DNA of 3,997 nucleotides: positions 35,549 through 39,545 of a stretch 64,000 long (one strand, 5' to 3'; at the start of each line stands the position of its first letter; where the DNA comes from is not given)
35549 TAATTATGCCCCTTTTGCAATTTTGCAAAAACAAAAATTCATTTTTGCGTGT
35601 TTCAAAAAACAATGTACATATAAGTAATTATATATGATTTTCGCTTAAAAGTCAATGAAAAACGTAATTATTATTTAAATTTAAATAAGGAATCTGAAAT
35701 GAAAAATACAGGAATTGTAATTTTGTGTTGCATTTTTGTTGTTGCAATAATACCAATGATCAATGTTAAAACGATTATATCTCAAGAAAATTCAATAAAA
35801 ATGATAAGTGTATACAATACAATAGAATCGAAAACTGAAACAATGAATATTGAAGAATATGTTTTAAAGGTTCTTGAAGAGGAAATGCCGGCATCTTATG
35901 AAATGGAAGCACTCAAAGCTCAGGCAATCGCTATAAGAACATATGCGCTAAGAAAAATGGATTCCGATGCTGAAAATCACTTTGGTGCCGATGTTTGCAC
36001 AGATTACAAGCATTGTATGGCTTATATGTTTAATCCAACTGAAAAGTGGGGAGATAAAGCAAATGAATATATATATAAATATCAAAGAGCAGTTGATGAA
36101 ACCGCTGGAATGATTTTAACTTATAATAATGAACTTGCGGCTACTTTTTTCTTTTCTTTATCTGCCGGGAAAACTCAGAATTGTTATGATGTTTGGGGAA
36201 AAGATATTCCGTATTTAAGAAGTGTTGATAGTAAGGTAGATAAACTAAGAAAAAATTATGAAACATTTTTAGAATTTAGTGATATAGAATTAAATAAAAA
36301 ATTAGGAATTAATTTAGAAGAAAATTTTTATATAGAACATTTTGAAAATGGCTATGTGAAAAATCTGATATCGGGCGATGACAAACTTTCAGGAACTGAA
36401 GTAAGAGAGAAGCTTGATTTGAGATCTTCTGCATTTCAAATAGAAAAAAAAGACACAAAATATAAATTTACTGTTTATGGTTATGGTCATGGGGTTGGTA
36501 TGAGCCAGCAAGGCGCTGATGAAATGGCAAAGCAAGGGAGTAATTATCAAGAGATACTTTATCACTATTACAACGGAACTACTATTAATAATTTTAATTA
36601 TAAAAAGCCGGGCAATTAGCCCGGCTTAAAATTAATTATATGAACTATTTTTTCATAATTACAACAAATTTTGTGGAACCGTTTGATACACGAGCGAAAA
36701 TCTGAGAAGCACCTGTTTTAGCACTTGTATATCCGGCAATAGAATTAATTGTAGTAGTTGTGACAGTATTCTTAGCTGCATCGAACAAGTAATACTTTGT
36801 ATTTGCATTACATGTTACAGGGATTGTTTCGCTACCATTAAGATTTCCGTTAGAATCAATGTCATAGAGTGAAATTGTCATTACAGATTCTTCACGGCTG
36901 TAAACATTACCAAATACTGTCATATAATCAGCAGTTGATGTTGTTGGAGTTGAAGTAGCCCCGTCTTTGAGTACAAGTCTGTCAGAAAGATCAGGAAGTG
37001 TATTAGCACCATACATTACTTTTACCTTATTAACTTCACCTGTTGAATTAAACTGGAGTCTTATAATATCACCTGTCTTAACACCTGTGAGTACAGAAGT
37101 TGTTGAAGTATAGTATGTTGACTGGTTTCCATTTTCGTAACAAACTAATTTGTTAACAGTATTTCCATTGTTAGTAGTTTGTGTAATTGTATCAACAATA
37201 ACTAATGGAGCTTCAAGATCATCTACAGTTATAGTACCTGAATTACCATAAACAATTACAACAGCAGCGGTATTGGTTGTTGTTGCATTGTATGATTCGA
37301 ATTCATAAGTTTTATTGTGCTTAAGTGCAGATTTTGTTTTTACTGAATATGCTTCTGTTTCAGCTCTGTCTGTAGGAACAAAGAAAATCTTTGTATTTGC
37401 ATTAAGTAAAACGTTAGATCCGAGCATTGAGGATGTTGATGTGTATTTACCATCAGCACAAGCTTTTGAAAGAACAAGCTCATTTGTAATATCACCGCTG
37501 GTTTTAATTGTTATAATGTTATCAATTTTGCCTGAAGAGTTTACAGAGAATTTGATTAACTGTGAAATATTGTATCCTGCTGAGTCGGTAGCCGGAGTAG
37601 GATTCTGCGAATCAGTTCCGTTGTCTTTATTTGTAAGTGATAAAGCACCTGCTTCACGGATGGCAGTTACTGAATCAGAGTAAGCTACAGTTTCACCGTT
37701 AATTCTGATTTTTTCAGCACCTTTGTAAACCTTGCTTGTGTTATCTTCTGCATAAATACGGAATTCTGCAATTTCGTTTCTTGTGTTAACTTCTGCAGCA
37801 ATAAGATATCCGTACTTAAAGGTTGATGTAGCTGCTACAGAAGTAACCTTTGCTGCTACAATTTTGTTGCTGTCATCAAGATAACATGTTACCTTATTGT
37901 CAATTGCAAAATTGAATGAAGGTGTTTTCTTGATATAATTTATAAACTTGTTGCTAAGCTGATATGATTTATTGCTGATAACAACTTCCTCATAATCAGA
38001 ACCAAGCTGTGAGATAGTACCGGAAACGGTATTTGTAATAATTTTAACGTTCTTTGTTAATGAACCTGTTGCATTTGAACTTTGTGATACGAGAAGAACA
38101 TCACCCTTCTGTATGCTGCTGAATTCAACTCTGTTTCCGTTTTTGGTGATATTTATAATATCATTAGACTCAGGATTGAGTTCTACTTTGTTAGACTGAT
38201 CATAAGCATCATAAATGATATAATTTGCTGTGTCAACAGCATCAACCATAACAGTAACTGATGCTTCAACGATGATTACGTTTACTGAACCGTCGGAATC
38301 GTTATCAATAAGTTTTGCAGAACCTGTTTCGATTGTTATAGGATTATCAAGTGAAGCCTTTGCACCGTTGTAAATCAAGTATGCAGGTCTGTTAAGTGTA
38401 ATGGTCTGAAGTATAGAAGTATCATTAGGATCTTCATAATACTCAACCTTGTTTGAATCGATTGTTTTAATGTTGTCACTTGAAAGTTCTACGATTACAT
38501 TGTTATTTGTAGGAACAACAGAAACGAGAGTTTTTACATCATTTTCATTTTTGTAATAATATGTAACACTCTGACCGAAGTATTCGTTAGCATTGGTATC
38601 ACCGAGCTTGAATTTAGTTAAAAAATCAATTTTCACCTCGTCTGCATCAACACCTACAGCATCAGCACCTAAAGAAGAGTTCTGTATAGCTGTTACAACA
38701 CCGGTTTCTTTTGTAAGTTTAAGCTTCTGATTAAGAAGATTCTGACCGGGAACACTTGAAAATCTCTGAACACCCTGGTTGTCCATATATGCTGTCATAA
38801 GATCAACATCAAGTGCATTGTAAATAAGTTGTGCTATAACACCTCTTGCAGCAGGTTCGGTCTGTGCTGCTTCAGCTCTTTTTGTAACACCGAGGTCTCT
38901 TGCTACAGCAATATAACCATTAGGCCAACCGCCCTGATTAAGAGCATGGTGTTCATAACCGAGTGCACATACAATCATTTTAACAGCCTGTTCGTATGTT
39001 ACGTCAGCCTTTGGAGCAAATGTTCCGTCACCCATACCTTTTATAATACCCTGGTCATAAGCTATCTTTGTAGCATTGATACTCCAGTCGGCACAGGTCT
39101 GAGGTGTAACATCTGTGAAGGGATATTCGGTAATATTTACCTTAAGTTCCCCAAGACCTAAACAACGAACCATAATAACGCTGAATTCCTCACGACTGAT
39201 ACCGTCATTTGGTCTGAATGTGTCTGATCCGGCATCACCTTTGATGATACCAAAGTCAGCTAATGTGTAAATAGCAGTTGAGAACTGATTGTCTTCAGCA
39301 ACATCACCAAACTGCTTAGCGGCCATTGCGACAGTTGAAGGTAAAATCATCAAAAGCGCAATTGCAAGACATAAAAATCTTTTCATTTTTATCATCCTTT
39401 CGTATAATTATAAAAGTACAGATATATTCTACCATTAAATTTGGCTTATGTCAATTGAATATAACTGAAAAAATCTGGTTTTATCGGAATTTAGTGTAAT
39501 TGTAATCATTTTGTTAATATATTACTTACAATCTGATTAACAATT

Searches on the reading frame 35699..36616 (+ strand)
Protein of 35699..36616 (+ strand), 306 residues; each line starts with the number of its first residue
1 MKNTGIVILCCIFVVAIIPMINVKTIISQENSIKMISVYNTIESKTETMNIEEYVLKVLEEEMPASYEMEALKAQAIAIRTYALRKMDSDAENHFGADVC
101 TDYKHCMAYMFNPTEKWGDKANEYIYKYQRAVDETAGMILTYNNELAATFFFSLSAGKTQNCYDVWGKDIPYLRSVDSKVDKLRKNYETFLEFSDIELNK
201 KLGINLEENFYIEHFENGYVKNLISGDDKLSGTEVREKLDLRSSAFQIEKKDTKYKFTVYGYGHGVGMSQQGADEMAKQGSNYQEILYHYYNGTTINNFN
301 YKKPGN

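Call 65: search_protein_families(library=pfam, proteins=[window:35699-36616:+], max_evalue=0.00001)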
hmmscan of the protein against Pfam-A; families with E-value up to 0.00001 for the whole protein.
window:35699-36616:+ (306 aa): 1 family
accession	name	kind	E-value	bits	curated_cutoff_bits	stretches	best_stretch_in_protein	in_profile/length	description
PF08486.15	SpoIID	-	1.7e-25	89.9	23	1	44-142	6-97/97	Stage II sporulation protein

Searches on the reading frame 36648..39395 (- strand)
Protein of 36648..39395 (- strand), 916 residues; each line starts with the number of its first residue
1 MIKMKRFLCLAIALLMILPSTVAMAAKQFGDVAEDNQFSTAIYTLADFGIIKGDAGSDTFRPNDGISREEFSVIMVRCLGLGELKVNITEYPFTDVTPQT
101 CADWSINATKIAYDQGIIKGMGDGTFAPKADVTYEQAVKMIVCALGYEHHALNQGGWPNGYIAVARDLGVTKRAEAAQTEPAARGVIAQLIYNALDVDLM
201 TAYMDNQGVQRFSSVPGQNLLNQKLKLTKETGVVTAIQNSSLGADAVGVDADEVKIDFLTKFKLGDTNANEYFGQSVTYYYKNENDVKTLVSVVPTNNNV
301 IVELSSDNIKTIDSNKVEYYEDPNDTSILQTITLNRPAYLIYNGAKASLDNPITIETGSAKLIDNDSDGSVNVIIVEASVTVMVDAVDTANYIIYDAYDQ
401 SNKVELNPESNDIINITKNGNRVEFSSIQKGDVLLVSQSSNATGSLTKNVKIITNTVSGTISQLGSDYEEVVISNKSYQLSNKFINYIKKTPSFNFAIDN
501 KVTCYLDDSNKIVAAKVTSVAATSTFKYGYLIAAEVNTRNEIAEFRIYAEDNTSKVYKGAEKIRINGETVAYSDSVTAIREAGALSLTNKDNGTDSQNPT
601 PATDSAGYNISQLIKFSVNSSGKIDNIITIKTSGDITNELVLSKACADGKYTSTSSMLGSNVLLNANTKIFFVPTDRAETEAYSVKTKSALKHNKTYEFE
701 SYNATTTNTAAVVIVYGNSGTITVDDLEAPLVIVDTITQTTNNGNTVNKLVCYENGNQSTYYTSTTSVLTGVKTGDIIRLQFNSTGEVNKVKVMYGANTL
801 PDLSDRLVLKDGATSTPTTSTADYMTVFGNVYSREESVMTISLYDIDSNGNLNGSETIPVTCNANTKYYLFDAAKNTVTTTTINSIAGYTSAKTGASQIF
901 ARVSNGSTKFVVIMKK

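Call 65: search_protein_families(library=pfam, proteins=[window:36648-39395:-], max_evalue=0.00001)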
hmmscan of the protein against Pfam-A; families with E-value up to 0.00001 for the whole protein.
window:36648-39395:- (916 aa): 1 family
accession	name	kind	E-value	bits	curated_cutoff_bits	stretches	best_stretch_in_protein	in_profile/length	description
PF00395.25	SLH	-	5e-15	55.6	20.8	2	29-71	2-43/44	S-layer homology domain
